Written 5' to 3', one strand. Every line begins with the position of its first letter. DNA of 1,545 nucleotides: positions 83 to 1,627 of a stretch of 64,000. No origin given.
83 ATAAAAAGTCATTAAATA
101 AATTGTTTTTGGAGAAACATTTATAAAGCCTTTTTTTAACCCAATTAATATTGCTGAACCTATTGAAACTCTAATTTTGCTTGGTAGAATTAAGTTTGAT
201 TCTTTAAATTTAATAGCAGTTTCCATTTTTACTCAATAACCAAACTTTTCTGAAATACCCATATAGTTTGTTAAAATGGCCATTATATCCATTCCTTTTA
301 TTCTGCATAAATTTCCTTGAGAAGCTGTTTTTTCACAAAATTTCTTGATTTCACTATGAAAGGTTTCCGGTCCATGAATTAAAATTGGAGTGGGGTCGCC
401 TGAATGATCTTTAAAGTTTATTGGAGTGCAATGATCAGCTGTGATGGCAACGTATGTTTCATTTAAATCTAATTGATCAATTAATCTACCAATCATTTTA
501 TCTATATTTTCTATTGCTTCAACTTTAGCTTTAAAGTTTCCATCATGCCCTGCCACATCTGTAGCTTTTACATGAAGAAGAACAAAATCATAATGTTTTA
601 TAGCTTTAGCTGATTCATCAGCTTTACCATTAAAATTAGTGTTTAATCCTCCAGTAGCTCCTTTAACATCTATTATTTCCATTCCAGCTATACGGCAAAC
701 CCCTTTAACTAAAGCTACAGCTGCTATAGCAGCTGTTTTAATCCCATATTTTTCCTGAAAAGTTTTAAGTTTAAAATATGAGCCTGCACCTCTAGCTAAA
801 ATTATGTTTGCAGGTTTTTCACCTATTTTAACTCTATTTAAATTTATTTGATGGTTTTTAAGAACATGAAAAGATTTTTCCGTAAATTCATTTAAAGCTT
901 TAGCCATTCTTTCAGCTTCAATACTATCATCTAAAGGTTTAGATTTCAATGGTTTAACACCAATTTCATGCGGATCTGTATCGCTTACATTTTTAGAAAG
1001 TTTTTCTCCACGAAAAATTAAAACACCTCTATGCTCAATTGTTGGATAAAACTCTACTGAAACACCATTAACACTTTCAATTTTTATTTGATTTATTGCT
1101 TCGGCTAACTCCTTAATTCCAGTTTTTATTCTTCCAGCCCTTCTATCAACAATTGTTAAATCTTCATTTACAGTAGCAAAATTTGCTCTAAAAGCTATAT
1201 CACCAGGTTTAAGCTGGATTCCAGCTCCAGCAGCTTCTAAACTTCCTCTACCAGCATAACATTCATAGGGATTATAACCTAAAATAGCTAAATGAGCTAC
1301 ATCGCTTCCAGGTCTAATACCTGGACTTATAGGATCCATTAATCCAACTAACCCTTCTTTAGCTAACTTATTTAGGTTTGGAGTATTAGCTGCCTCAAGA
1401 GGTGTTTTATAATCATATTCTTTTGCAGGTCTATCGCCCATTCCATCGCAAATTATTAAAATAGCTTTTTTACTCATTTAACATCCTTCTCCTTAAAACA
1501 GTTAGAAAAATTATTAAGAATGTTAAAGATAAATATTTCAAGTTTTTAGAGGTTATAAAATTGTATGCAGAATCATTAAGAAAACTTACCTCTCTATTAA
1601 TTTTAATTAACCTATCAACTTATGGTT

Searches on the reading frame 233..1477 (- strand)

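Call 51: search_protein_families(library=pfam, proteins=[window:233-1477:-], max_evalue=0.00001)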
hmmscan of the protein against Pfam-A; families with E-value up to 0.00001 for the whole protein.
window:233-1477:- (414 aa): 4 families
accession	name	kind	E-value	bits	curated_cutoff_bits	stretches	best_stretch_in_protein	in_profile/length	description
PF01676.23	Metalloenzyme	-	1.5e-59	202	24.3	1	3-404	1-251/252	Metalloenzyme superfamily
PF10143.14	PhosphMutase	-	7.5e-58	195.6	21.5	1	39-212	1-170/170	2,3-bisphosphoglycerate-independent phosphoglycerate mutase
PF01663.27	Phosphodiest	-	4.8e-11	43.3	23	1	289-349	153-219/342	Type I phosphodiesterase / nucleotide pyrophosphatase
PF00884.28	Sulfatase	-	3.1e-07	30.5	25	0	314-375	202-279/301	Sulfatase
